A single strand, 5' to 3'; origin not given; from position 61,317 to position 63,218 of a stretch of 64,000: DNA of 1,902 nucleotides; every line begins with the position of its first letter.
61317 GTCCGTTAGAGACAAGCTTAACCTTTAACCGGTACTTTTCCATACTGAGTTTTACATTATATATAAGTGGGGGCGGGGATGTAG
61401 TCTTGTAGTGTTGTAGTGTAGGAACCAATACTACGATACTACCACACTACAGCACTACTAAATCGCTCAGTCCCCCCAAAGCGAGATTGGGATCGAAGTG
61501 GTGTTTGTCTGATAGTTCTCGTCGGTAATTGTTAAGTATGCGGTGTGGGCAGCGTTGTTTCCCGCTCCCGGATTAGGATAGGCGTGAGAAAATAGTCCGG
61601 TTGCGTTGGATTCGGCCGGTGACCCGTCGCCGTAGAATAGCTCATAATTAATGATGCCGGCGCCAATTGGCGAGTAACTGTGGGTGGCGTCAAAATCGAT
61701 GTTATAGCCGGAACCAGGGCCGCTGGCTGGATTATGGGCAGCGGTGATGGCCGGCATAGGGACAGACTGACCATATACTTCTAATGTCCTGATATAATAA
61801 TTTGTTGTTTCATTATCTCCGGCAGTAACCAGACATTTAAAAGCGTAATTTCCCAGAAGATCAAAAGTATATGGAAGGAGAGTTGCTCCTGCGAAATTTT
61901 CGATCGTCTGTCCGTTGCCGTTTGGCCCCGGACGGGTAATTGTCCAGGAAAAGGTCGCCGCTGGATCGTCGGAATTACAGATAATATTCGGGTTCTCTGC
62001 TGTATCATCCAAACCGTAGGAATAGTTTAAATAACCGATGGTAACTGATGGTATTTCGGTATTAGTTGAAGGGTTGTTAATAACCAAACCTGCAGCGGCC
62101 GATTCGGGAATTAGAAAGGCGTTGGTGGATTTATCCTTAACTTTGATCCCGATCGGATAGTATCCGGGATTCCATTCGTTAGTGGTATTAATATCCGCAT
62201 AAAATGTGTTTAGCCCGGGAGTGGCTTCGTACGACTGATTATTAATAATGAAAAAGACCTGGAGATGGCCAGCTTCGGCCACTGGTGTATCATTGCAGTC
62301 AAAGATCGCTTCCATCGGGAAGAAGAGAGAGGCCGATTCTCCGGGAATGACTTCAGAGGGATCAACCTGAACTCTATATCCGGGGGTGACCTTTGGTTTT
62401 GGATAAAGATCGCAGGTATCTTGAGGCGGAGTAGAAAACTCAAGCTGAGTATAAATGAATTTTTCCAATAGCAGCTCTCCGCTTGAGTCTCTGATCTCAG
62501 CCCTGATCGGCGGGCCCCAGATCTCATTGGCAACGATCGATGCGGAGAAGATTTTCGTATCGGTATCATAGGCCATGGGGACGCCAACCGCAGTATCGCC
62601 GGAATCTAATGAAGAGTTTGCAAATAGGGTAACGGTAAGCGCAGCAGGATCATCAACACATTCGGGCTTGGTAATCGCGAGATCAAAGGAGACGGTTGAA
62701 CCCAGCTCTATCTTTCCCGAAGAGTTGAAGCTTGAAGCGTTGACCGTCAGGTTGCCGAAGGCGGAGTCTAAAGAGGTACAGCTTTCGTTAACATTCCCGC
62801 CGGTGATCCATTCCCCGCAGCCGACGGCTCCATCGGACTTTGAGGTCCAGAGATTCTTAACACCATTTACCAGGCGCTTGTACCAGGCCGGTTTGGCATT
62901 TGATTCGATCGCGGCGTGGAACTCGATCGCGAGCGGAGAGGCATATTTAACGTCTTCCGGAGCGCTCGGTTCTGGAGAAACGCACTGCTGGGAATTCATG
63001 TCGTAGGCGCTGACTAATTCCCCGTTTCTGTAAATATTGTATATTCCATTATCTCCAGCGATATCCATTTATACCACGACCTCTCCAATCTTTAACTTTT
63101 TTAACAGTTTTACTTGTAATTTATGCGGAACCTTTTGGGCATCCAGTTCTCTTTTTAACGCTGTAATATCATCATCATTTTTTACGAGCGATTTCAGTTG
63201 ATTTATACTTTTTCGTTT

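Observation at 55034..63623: Ser/Thr kinase and PP2C phosphatase operon bracketed by two paralogous signal-peptide-less proteins (PKD and EF-hand type) sharing a novel ~100-aa N-terminal domain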

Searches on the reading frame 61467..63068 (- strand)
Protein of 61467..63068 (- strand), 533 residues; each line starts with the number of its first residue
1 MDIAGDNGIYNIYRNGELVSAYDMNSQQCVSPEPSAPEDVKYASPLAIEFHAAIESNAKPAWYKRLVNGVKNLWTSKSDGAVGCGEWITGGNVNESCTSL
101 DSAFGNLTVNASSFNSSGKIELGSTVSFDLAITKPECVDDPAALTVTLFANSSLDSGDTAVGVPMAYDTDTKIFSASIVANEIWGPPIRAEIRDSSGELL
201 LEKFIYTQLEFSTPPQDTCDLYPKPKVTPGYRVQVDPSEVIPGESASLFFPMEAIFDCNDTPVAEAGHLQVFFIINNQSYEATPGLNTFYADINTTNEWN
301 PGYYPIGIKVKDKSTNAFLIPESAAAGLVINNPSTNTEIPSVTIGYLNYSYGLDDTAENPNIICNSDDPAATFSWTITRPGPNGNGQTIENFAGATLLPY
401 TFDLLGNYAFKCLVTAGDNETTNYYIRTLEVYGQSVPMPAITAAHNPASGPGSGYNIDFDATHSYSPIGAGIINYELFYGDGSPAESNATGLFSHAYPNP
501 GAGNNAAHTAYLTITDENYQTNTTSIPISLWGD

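Call 4: search_protein_families(library=pfam, proteins=[window:61467-63068:-], max_evalue=0.1)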
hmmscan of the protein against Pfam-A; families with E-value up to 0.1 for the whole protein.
window:61467-63068:- (533 aa): 0 families

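Call 9: find_encoding_contigs(protein=window:61467-63068:-, flank=10000, max_places=6)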
Protein window:61467-63068:- (533 aa): 1 contig read that carries it; 1 place shown.
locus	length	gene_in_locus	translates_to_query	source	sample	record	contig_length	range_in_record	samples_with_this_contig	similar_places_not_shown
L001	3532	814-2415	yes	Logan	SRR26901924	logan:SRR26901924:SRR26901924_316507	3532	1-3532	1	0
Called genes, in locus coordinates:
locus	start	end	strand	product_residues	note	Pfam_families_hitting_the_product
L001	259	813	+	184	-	-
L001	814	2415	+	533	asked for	-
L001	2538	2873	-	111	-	PF05635:23S_rRNA_IVP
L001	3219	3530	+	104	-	?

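Call 22: find_homologous_proteins(query=window:61467-63068:-, max_evalue=0.001)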
Query window:61467-63068:- (533 aa): 7 proteins with E <= 0.001 among 8000 candidates.
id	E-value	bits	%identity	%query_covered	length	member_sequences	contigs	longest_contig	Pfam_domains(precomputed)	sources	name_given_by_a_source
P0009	0.0e+0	1221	100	100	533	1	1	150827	-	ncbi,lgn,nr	ncbi:MAG: hypothetical protein U9R38_04755 [Candidatus Margulisiibacteriota bacterium]|nr:hypothetic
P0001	2.5e-286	969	81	100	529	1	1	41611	PF18911.7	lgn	-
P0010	6.5e-82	294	37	37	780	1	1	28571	PF12733.14,PF22352.3,PF00801.27,PF18911.7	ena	-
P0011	1.9e-32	131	50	26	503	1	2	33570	PF00801.27,PF18911.7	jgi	jgi:hypothetical protein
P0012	5.2e-31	126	51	26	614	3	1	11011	PF00801.27,PF18911.7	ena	-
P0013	2.6e-30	124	51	25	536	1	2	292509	PF00801.27,PF18911.7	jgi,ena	-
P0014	4.9e-26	110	36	46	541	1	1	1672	PF00801.27,PF18911.7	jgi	jgi:hypothetical protein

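Call 26: find_encoding_contigs(protein=P0010, flank=10000, max_places=3)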
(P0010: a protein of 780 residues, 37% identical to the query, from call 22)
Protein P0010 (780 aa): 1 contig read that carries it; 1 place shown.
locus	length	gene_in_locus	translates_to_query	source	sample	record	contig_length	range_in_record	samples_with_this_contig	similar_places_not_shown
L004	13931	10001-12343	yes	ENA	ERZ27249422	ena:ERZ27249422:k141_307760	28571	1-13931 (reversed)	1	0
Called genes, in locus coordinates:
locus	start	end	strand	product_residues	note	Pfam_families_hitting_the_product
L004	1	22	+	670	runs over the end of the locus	-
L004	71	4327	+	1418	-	PF02156:Glyco_hydro_26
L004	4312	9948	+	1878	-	PF02156:Glyco_hydro_26, PF14559:TPR_19 (faint), PF07719:TPR_2 (faint), PF13424:TPR_12 (faint), PF13432:TPR_16 (faint)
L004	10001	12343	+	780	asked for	PF00801:PKD (faint), PF12733:Cadherin-like (faint), PF22352:K319L-like_PKD (faint), PF18911:PKD_4 (weak)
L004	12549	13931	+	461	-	?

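Call 30: find_encoding_contigs(protein=P0013, flank=10000, max_places=3)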
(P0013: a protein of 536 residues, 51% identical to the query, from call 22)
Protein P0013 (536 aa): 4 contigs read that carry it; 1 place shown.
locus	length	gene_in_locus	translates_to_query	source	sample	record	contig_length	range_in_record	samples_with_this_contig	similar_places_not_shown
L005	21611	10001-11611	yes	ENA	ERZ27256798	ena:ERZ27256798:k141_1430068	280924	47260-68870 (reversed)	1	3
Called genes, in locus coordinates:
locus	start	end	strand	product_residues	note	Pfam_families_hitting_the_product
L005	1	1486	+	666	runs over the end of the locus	-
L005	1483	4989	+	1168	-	PF02156:Glyco_hydro_26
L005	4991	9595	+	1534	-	PF02156:Glyco_hydro_26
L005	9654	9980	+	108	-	-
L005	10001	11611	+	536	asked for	PF00801:PKD, PF18911:PKD_4 (weak)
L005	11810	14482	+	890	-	PF07714:PK_Tyr_Ser-Thr, PF00069:Pkinase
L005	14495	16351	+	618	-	PF00481:PP2C, PF13672:PP2C_2, PF07228:SpoIIE (faint)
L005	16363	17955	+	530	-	-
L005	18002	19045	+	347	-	-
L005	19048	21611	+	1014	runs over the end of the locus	PF00041:fn3 (faint), PF01833:TIG (weak)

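Call 31: find_encoding_contigs(protein=P0011, flank=10000, max_places=3)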
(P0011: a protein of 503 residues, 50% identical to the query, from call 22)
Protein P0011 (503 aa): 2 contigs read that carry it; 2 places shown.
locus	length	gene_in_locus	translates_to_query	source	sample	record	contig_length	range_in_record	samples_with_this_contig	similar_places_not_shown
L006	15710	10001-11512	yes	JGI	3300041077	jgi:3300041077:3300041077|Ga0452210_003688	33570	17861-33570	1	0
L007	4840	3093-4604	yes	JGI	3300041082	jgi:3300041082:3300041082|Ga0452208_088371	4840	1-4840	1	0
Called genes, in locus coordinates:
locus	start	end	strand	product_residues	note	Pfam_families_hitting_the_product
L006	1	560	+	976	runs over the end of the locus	-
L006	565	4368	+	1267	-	PF01270:Glyco_hydro_8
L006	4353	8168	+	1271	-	PF13181:TPR_8 (faint), PF13424:TPR_12 (faint), PF13374:TPR_10 (faint), PF13428:TPR_14 (faint), PF00515:TPR_1 (weak), PF13414:TPR_11 (weak), PF13432:TPR_16 (weak), PF14559:TPR_19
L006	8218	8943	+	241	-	PF01252:Peptidase_A8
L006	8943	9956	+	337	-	PF01790:LGT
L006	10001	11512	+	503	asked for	PF00801:PKD (weak), PF18911:PKD_4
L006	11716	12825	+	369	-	-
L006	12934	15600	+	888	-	PF00069:Pkinase, PF07714:PK_Tyr_Ser-Thr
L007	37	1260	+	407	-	-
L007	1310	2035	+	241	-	PF01252:Peptidase_A8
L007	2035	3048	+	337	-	PF01790:LGT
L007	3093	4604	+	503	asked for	PF00801:PKD (weak), PF18911:PKD_4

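Call 32: find_encoding_contigs(protein=P0012, flank=10000, max_places=3)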
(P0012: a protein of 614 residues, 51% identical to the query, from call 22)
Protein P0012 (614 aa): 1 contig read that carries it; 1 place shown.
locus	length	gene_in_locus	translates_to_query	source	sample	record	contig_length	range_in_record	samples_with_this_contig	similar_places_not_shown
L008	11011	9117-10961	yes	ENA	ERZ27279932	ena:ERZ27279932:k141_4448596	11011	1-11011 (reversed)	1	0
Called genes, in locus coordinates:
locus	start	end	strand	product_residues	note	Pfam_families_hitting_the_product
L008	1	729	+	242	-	?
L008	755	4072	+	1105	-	PF02156:Glyco_hydro_26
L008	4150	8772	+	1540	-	PF02156:Glyco_hydro_26, PF13414:TPR_11 (faint)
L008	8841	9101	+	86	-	-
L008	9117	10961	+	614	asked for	PF00801:PKD, PF18911:PKD_4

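Call 46: predict_structure(alignment_id=A2)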
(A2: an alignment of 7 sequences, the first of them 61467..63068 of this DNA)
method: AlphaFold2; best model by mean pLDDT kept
length: 533 residues; sequences in the alignment: 7
mean_pLDDT: 47.9   pTM: 0.28
mean pLDDT of the five models: 47.9, 47.8, 46.8, 45.9, 44.1
residues with pLDDT >= 90: 36; 70-90: 52; 50-70: 94; < 50: 351
segments of 3 or more residues with pLDDT < 50: 1-10, 12-18, 22-24, 26-127, 129-138, 150-188, 203-362, 382-385, 397-400, 430-437
pLDDT, mean of each block of 10 residues (from residue 1): 35 47 47 36 23 26 35 27 23 26 38 42 47 49 54 39 46 44 43 57 39 27 38 42 39 42 39 32 35 36 31 39 25 22 21 26 54 65 49 51 57 61 51 48 86 88 70 90 91 92 88 82 86 81
secondary structure, 60 per line:
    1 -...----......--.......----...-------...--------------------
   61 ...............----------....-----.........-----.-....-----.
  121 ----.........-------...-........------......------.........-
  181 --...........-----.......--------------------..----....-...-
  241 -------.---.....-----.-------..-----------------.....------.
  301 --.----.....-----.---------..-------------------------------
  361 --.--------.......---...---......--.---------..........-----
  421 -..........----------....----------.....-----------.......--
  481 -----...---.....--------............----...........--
elements in order: E2-4 E9-14 E17-23 E28-30 H61-75 H86-89 H95-103 E125-133 E145-152 E159-164 E171-179 E183-193 E199-205 E232-235 E289-293 E308-312 E372-378 E388-393 E406-415 E422-431 E442-445 E456-460 E472-478 E486-488 E492-496 E505-516 E521-531

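Call 49: fold_search(model_id=the predicted structure, library=pdb)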
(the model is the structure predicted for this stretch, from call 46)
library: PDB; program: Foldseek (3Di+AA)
matches with E <= 10: 1574; with E <= 0.001: 92
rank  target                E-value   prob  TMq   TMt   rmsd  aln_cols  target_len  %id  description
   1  2yn3_A                1.3e-06  1.00  0.17  0.25  15.6       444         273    8  Structural insight into the giant calcium-binding adhesin SiiE: implications for the adhesion of Salmonella enterica t (released 2013-04-03)
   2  2yn5_B                1.9e-06  1.00  0.19  0.28  15.4       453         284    9  Structural insight into the giant calcium-binding adhesin SiiE: implications for the adhesion of Salmonella enterica t (released 2013-04-03)
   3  2yn5_A                4.0e-06  1.00  0.18  0.27  15.4       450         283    9  Structural insight into the giant calcium-binding adhesin SiiE: implications for the adhesion of Salmonella enterica t (released 2013-04-03)
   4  5a42                  4.9e-06  0.96  0.12  0.05  32.8       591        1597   11  Cryo-EM single particle 3D reconstruction of the native conformation of E. coli alpha-2-macroglobulin (ECAM) (released 2015-07-29)
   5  2yn3_C                6.4e-06  1.00  0.17  0.26  15.7       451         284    9  Structural insight into the giant calcium-binding adhesin SiiE: implications for the adhesion of Salmonella enterica t (released 2013-04-03)
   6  6xi3                  8.3e-06  0.99  0.13  0.16  31.7       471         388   10  Crystal structure of tetra-tandem repeat in extending region of large adhesion protein (released 2020-10-14)
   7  2a74_D                1.2e-05  1.00  0.14  0.12  25.7       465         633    8  Human Complement Component C3c (released 2005-09-27)
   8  2jll                  3.6e-05  1.00  0.15  0.21  32.3       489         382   10  Crystal structure of NCAM2 IgIV-FN3II (released 2009-11-17)
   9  4u4j                  3.8e-05  0.63  0.10  0.05  31.6       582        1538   10  Crystal structure of Salmonella alpha-2-macroglobulin mutant Y1175G (released 2014-09-17)
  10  7tym_A                4.0e-05  0.99  0.15  0.12  20.3       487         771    9  Cryo-EM Structure of insulin receptor-related receptor (IRR) in active-state captured at pH 9. The 3D refinement was a (released 2023-02-15)
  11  6mfa                  4.4e-05  0.99  0.14  0.19  34.5       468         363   10  Fragment of human fibronectin containing the 4th-7th type III domains (released 2019-09-18)
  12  8ave_B                5.1e-05  0.98  0.18  0.17  34.0       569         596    9  Human leptin in complex with the human LEP-R ectodomain fused to a C-terminal trimeric isoleucine GCN4 zipper (2:2 mod (released 2023-04-05)
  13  7c7u_B                6.0e-05  0.97  0.16  0.15  25.5       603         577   10  Biofilm associated protein - BSP domain (released 2021-05-12)
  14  4bk5_A                7.0e-05  0.91  0.14  0.15  34.3       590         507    9  crystal structure of the human EphA4 ectodomain in complex with human ephrin A5 (amine-methylated sample) (released 2013-07-03)
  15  8eok_G                7.4e-05  0.96  0.15  0.13  34.2       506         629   11  Structure of the C3bB proconvertase in complex with lufaxin and factor Xa (released 2023-08-30)
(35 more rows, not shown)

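Call 51: find_related_loci(query=A2, collection=genome_contigs, flank=10000)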
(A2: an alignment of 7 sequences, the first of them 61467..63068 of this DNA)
Query A2 (533 aa) in genome_contigs; peptide patterns used: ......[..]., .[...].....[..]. (x = any residue, [..] = any of these).
53 stretches matched a pattern, but none encodes a relative of the query by tblastn (E <= 1e-3).

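Call 52: find_related_loci(query=A2, collection=metagenome_contigs, flank=10000)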
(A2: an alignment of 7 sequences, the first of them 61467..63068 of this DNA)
Query A2 (533 aa) in metagenome_contigs; peptide patterns used: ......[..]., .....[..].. (x = any residue, [..] = any of these).
135 stretches matched a pattern; 3 encode a relative of the query (tblastn E <= 1e-3); 3 distinct loci.
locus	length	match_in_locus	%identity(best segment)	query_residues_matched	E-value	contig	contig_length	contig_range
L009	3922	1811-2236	51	393-533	2e-36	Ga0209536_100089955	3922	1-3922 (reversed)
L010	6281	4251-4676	51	393-533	2e-36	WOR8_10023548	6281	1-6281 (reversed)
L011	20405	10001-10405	51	400-533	1e-34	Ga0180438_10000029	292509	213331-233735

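Call 56: search_protein_families(library=ncbifam, proteins=[window:61467-63068:-, L006:8218-8943:+, L006:8943-9956:+, L006:11716-12825:+, L005:9654-9980:+, L005:18002-19045:+], max_evalue=0.01)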
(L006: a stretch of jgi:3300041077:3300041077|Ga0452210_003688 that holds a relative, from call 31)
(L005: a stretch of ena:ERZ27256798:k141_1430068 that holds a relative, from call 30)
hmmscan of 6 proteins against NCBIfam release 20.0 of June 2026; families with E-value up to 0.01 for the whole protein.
window:61467-63068:- (533 aa): 0 families

L006:8218-8943:+ (241 aa): 11 families
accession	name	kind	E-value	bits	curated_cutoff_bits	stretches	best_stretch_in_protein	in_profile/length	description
NF011366.0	PRK14785.1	subfamily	1.4e-07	31.6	256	1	96-163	117-188/198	lipoprotein signal peptidase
NF011352.0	PRK14770.1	equivalog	2.5e-07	30.3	223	1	94-153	90-151/173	lipoprotein signal peptidase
TIGR00077.1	lspA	equivalog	9.8e-07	28.8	73.95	1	35-160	18-150/164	signal peptidase II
NF011357.0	PRK14775.1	equivalog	1e-05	25.5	201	1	94-154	75-137/170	lipoprotein signal peptidase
NF011358.0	PRK14776.1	equivalog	8.7e-05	22.4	285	1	105-156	93-146/170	lipoprotein signal peptidase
NF011367.0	PRK14786.1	equivalog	9.9e-05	22.6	190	1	98-154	74-132/154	lipoprotein signal peptidase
NF011356.0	PRK14774.1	equivalog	0.0001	22.1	256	1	100-164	83-150/185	lipoprotein signal peptidase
NF011360.0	PRK14779.1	subfamily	0.00018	21.6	177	1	97-152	85-141/163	lipoprotein signal peptidase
NF011350.0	PRK14768.1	equivalog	0.0015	18.9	210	1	95-155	71-131/148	lipoprotein signal peptidase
NF011371.0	PRK14790.1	equivalog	0.0026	17.6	202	1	84-156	74-144/169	lipoprotein signal peptidase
NF011370.0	PRK14789.1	equivalog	0.0037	17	248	1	75-162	64-147/194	lipoprotein signal peptidase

L006:8943-9956:+ (337 aa): 5 families
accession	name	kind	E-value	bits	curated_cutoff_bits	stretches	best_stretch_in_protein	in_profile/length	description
NF000778.0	PRK00052.3-4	equivalog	4.6e-17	62.5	334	1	62-269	16-246/252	prolipoprotein diacylglyceryl transferase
TIGR00544.1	lgt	equivalog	4.9e-10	39.3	118.9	1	62-174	25-143/280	prolipoprotein diacylglyceryl transferase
NF000784.0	PRK00052.4-5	subfamily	1.9e-08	33.8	409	1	61-190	15-147/298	prolipoprotein diacylglyceryl transferase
NF000777.0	PRK00052.3-2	equivalog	0.00055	19.6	558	0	128-185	111-169/310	prolipoprotein diacylglyceryl transferase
NF009611.0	PRK13108.1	equivalog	0.0053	15.8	636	0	130-174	102-145/476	prolipoprotein diacylglyceryl transferase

L006:11716-12825:+ (369 aa): 0 families

L005:9654-9980:+ (108 aa): 0 families

L005:18002-19045:+ (347 aa): 0 families

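Call 71: find_related_loci(query=L006:8943-9956:+, collection=genome_contigs, flank=6000)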
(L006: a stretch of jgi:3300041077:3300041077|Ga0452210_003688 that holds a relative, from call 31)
Query L006:8943-9956:+ (337 aa) in genome_contigs; peptide patterns used: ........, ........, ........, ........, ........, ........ (x = any residue, [..] = any of these).
193 stretches matched a pattern, but none encodes a relative of the query by tblastn (E <= 1e-3).
